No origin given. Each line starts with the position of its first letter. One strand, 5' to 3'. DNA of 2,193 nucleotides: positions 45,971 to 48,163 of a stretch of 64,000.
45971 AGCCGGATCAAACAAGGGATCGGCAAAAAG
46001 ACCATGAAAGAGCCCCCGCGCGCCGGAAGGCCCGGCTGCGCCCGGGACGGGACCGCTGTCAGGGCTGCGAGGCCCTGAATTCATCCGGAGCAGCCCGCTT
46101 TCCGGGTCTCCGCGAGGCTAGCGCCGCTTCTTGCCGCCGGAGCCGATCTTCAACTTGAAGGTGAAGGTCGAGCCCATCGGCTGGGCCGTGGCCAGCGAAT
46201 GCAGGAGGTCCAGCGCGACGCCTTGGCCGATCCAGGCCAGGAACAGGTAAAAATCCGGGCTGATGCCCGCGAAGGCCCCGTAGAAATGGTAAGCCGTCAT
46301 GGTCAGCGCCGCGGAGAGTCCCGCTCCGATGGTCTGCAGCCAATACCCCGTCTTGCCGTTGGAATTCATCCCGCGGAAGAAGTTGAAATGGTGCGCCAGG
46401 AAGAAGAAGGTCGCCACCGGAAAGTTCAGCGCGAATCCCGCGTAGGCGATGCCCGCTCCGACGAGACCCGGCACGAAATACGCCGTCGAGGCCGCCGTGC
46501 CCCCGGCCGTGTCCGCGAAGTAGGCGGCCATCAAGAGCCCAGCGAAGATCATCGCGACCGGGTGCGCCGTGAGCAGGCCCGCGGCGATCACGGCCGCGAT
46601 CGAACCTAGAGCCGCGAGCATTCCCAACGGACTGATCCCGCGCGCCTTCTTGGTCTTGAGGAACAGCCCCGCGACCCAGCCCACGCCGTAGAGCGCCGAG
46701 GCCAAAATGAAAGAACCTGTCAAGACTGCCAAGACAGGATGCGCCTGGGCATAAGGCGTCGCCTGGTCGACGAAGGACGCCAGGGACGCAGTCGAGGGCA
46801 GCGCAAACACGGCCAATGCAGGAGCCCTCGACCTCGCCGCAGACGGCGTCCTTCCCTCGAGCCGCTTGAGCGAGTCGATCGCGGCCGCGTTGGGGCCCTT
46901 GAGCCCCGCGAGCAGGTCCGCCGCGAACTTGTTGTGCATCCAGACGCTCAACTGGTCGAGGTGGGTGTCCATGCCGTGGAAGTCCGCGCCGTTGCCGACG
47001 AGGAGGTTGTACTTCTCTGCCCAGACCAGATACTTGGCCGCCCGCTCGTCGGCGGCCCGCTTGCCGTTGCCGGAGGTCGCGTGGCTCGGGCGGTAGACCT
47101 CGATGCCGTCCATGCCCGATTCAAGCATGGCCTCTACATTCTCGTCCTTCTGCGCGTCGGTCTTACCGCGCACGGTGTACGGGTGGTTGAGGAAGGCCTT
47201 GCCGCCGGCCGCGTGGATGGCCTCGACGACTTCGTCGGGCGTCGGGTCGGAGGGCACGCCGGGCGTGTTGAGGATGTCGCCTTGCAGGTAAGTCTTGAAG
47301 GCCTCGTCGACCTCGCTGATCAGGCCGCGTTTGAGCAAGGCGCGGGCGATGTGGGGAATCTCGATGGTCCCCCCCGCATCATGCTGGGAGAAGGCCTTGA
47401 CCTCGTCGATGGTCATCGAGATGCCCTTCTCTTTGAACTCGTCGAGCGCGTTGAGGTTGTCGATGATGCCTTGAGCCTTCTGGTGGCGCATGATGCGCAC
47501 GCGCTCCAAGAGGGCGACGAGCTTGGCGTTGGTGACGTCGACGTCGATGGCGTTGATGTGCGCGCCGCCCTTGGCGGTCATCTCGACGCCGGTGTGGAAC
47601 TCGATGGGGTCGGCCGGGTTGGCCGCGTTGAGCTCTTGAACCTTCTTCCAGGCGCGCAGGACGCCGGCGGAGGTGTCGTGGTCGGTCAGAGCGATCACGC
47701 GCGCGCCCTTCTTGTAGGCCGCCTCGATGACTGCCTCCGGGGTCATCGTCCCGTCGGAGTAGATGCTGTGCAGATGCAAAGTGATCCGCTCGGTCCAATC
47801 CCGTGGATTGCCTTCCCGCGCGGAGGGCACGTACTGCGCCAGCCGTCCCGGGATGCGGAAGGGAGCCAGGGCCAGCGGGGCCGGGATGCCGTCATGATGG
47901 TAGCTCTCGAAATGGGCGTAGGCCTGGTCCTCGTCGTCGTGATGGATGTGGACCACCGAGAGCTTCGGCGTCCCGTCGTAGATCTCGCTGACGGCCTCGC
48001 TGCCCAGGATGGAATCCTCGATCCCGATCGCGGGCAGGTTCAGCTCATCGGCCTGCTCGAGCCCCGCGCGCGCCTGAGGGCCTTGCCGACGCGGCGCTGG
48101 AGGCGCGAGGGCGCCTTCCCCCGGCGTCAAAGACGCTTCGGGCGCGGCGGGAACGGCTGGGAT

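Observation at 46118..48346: PHP-domain phosphoesterase fused to a signal peptide and a ~260-aa polytopic membrane domain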

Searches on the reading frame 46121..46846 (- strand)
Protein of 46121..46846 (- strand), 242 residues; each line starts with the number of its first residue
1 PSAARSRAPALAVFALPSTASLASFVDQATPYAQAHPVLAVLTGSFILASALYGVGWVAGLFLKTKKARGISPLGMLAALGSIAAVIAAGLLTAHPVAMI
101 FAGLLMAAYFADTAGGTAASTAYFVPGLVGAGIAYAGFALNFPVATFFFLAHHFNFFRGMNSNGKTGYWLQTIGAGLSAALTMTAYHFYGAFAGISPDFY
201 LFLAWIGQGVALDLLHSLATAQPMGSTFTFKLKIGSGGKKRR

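Call 21: find_homologous_proteins(query=window:46121-46846:-, max_evalue=0.01)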
Query window:46121-46846:-: 6980 candidates shared short words with the query, none scored E <= 0.01.

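Call 55: search_protein_families(library=pfam, proteins=[window:46121-46757:-], max_evalue=10)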
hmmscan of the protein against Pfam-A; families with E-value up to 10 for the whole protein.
window:46121-46757:- (212 aa): 0 families

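Call 56: search_solved_structures(query=window:46121-46757:-, max_evalue=10)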
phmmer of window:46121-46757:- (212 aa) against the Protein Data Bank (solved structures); distinct sequences matched with E-value up to 10: 1.
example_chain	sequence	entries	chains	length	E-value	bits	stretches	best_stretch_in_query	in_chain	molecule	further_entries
7p1c_A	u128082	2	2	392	2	11.5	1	16-112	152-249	Outer membrane protein assembly factor BamA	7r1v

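Call 62: find_related_loci(query=window:46121-46757:-, collection=metagenome_contigs, flank=3000)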
Query window:46121-46757:- (212 aa) in metagenome_contigs; peptide patterns used: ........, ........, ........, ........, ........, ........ (x = any residue, [..] = any of these).
600 stretches matched a pattern, but none encodes a relative of the query by tblastn (E <= 1e-3).

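Call 64: find_related_loci(query=window:46121-46756:-, collection=metagenome_contigs, flank=3000)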
Query window:46121-46756:- (212 aa) in metagenome_contigs; peptide patterns used: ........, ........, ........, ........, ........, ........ (x = any residue, [..] = any of these).
122 stretches matched a pattern, but none encodes a relative of the query by tblastn (E <= 1e-3).

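Call 65: search_protein_families(library=pfam, proteins=[window:46121-46756:-], max_evalue=10)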
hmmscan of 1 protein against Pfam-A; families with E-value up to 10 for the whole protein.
window:46121-46756:- (212 aa): 1 family
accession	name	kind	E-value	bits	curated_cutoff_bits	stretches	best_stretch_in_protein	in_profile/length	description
PF01788.22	PsbJ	-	0.071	13.4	30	1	130-165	1-35/39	PsbJ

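Call 66: search_solved_structures(query=window:46121-46756:-, max_evalue=10)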
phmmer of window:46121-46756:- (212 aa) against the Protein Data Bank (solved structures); distinct sequences matched with E-value up to 10: 0.

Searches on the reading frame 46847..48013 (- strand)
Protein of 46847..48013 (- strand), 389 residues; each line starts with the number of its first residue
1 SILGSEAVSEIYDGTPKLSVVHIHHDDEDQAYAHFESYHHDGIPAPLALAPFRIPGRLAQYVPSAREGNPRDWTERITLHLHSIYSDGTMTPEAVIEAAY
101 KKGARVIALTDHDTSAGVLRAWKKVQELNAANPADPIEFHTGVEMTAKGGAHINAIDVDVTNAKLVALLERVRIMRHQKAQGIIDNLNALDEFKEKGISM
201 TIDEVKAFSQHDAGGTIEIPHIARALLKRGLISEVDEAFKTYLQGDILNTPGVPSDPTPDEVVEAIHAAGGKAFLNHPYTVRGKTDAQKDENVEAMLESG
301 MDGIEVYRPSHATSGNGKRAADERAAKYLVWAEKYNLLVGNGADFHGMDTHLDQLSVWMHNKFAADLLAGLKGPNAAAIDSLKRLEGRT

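Call 30: search_protein_representatives(protein=window:46847-48013:-)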
Query: 389 residues. Proteins with E-value up to 0.001 (for the whole library): 8805; up to 1e-10: 3506; up to 1e-30: 20. The best 150 are listed.
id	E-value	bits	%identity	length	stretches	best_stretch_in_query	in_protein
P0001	8.6e-259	873.8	100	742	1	1-389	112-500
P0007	1.4e-129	448.5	62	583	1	33-388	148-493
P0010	4.2e-117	407.5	61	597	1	55-383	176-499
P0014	3.2e-107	375.0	54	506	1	23-369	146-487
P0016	3.2e-105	368.4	54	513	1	46-387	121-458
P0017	8.8e-104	363.7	53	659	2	185-386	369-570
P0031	2.0e-95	336.1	48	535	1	32-386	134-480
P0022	1.3e-94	333.5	52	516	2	186-386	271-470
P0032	2.5e-90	319.4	54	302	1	90-386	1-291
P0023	1.9e-87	309.9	49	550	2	186-388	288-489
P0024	3.1e-84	299.3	47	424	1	43-383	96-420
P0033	9.3e-53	195.7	41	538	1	69-382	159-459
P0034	5.7e-49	183.3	38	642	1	67-382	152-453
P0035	6.4e-49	183.1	40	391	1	42-377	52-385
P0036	3.5e-47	177.4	39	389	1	50-379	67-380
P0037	2.1e-46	174.8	39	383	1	70-381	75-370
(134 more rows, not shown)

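Call 33: search_solved_structures(query=window:46847-48013:-, max_evalue=0.001, show_alignments=4)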
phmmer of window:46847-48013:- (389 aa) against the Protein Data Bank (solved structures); distinct sequences matched with E-value up to 0.001: 4.
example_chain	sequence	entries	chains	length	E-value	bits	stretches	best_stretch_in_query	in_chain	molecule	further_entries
3e0f_A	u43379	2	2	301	5.5e-23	84.5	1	78-348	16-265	Putative Metal-dependent Phosphoesterase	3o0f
9etk_A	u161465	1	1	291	3.6e-19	72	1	76-348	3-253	Metal-dependent phosphoesterases (PHP family)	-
7ug9_A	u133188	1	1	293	8.1e-18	67.5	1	78-309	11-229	5'-3' exoribonuclease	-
2yb1_A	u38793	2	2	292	2.3e-14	56.1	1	76-347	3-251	AMIDOHYDROLASE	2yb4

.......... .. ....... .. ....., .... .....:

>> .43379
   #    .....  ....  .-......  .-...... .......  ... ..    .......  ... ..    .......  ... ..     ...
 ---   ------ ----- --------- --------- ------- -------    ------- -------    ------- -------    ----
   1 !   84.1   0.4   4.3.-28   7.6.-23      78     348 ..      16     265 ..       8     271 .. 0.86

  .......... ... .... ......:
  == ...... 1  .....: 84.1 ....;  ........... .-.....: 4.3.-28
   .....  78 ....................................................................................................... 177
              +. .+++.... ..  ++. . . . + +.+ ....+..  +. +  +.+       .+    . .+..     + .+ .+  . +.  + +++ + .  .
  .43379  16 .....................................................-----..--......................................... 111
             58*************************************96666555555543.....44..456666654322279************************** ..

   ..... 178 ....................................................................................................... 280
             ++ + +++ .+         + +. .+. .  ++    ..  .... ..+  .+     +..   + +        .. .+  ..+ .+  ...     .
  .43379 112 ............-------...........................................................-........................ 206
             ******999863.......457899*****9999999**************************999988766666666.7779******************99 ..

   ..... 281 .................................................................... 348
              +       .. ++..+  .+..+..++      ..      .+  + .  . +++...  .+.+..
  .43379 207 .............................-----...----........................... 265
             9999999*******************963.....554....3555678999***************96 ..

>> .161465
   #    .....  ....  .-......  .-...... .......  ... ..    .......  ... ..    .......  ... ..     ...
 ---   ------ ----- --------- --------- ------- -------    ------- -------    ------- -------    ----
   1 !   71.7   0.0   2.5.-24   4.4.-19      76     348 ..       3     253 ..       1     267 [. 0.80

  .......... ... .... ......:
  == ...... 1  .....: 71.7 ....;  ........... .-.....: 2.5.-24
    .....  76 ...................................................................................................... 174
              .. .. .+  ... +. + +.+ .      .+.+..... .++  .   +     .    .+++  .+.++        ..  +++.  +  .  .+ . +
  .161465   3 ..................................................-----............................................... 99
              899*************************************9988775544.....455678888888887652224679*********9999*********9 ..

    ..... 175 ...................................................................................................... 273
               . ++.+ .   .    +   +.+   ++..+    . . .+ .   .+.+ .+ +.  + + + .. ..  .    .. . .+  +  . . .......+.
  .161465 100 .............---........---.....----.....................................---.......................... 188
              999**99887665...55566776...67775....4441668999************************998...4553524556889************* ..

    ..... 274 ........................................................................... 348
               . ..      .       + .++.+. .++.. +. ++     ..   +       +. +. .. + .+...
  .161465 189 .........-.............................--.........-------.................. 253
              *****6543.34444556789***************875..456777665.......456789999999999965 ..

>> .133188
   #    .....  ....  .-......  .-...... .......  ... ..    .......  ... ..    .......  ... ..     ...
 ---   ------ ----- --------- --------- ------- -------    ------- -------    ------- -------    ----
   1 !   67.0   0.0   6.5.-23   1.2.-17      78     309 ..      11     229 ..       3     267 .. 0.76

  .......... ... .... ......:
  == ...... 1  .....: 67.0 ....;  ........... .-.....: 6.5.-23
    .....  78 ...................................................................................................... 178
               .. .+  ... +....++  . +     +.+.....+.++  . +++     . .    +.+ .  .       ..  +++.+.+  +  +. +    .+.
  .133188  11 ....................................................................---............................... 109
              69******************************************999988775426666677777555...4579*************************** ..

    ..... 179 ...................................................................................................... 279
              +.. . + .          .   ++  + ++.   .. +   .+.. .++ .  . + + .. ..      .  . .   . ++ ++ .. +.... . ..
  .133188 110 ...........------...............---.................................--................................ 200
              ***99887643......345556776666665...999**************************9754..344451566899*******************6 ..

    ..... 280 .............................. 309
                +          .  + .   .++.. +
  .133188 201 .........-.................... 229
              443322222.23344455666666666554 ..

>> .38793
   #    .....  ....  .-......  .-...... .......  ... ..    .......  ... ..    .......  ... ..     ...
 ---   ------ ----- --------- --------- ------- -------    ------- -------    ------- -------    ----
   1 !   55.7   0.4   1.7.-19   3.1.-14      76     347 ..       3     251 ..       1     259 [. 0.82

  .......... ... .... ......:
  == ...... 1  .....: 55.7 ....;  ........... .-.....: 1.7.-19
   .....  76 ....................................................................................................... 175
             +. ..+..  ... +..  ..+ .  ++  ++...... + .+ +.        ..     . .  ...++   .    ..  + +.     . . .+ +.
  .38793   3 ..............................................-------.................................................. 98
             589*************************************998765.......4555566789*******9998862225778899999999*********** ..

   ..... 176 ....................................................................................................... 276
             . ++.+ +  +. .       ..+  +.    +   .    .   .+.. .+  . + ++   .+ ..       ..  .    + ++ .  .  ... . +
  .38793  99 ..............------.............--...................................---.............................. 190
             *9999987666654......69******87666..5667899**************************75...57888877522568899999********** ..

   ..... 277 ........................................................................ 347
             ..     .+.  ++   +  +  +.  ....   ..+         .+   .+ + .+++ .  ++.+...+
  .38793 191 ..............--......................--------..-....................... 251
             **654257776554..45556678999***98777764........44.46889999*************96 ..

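Call 57: list_cluster_members(proteins=[P0033, P0034, P0035, P0036, P0037, P0031, P0017, P0020, P0013, P0002])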
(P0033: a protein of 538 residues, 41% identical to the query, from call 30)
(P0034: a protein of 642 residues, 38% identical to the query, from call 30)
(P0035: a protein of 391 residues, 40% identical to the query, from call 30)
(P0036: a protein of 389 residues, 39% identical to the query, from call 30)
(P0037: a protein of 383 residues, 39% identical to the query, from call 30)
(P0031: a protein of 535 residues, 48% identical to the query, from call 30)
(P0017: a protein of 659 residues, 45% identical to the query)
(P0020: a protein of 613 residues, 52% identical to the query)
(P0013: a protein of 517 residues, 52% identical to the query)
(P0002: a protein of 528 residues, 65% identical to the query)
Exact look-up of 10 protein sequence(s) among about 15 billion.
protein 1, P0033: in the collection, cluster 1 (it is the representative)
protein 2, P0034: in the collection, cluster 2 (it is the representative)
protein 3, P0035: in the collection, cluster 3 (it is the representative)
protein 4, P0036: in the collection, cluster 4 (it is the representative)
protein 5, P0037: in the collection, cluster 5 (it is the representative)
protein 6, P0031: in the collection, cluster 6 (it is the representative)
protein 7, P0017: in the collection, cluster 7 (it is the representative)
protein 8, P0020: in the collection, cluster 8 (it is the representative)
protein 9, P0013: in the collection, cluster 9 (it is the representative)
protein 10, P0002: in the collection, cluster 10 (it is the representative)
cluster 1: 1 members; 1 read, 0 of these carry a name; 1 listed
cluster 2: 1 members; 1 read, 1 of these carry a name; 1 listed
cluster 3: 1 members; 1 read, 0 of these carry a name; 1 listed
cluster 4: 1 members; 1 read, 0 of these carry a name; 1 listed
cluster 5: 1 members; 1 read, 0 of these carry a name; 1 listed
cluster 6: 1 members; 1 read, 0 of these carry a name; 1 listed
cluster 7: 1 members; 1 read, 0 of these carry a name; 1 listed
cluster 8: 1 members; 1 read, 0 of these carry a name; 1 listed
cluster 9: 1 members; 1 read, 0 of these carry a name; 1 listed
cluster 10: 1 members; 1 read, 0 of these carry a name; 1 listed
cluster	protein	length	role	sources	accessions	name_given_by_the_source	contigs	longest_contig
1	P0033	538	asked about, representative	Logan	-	-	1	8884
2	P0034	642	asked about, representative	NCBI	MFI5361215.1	MAG: PHP domain-containing protein [Elusimicrobiota bacterium]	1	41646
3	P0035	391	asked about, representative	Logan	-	-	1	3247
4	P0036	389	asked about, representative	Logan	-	-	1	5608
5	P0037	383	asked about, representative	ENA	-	-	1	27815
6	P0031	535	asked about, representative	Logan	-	-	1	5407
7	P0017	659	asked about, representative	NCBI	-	-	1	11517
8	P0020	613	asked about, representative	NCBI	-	-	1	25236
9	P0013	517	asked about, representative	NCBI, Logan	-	-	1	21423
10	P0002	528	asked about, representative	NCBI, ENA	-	-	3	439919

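Call 71: find_encoding_contigs(protein=P0034, flank=8000, max_places=1)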
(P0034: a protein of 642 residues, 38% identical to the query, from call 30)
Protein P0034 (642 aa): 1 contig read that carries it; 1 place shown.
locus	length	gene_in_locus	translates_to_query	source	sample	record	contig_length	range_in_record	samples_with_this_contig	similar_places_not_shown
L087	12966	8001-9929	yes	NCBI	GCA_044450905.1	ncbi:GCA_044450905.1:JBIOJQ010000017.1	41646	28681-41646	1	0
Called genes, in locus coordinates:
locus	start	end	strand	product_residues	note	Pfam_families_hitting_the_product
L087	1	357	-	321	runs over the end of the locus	PF00106:adh_short, PF12241:Enoyl_reductase, PF13561:adh_short_C2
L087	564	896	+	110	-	-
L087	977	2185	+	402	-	PF02321:OEP (weak)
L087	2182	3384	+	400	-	PF07732:Cu-oxidase_3, PF00394:Cu-oxidase, PF07731:Cu-oxidase_2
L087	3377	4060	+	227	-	PF12697:Abhydrolase_6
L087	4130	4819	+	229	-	-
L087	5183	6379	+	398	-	PF00083:Sugar_tr (faint), PF01306:LacY_symp (faint), PF07690:MFS_1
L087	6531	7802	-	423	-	PF00082:Peptidase_S8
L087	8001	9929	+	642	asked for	PF02811:PHP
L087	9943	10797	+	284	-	PF01578:Cytochrom_C_asm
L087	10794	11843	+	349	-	PF05201:GlutR_N, PF01488:Shikimate_DH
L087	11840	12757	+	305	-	PF01903:CbiX (faint)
